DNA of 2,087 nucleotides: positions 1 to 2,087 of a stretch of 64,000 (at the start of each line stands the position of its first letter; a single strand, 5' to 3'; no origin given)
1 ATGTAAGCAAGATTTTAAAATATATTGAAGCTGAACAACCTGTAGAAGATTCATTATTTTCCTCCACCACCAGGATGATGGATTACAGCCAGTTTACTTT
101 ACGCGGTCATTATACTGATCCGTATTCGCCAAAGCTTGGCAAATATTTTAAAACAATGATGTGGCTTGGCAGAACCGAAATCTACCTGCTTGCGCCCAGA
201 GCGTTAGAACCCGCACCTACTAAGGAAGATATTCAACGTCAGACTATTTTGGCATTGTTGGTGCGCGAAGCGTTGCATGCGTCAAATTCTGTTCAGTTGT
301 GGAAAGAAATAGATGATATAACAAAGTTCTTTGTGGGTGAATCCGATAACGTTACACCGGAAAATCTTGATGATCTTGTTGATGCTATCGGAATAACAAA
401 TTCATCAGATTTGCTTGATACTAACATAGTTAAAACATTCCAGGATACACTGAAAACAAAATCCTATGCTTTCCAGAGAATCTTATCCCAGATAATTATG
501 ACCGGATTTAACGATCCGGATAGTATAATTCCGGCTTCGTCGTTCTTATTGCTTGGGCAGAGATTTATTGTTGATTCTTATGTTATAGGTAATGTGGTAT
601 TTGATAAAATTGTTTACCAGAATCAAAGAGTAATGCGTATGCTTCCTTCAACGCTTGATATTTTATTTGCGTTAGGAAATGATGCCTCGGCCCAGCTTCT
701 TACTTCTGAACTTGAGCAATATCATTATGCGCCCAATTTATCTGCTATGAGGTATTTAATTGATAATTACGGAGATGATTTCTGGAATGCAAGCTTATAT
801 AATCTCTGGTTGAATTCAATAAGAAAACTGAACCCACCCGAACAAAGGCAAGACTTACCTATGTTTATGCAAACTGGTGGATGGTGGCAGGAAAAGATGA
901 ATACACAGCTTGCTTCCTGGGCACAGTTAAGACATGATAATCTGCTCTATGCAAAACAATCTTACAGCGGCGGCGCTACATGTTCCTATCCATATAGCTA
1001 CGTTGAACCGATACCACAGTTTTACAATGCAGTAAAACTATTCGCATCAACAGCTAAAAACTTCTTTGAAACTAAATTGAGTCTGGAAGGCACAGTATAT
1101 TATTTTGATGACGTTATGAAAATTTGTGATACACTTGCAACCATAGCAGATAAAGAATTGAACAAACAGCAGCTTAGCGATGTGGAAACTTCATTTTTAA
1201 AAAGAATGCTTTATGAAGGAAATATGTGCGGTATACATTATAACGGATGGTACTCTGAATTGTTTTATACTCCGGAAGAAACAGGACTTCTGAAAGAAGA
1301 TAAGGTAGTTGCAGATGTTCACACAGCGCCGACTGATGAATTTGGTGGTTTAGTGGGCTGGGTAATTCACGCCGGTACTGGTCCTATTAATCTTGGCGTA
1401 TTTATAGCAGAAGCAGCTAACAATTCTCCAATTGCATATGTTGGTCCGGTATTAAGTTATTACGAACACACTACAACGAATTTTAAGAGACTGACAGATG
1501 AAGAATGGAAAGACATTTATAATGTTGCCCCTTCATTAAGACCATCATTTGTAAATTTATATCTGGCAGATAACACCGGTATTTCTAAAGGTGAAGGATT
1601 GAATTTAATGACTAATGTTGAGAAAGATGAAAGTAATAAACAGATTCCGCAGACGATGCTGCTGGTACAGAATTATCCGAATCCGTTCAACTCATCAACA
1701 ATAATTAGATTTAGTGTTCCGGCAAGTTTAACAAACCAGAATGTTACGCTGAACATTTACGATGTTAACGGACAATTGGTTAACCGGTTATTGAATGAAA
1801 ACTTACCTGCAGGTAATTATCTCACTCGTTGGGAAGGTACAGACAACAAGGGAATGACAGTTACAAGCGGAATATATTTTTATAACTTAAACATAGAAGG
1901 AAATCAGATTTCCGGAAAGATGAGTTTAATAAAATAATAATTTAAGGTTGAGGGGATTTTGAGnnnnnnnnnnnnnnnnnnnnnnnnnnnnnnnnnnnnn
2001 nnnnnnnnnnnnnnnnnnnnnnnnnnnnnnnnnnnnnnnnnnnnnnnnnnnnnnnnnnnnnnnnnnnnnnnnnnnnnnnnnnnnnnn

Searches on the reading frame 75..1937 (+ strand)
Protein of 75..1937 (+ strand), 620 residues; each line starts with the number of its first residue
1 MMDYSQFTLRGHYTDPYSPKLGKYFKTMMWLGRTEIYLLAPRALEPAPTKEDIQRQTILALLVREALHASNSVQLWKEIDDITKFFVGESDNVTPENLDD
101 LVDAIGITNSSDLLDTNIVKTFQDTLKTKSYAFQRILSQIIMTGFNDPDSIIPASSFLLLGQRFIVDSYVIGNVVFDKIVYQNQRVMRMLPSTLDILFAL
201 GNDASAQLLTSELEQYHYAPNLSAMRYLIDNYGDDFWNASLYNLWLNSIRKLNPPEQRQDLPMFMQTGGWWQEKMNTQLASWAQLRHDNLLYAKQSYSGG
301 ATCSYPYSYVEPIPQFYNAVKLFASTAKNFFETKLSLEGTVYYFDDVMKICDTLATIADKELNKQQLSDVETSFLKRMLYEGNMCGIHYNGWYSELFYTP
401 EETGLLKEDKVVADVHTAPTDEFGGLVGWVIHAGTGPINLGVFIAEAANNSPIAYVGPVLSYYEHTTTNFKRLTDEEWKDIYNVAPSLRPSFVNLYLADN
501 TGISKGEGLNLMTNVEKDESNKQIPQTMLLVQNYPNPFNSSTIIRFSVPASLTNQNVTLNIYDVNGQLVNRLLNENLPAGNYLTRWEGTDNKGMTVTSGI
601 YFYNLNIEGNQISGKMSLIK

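Call 71: search_protein_families(library=pfam, proteins=[window:75-1937:+], max_evalue=0.00001)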
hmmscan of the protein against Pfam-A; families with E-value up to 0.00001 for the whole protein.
window:75-1937:+ (620 aa): 3 families
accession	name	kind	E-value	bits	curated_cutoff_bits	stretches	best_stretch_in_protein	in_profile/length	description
PF11369.13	DUF3160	-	5.7e-129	431.9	25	1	2-483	150-621/632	Protein of unknown function (DUF3160)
PF13860.13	FlgD_ig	-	3.8e-08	33.6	27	1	553-603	21-71/79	FlgD Ig-like domain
PF18962.6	Por_Secre_tail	-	1.9e-06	28.5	27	0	534-615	2-72/75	Secretion system C-terminal sorting domain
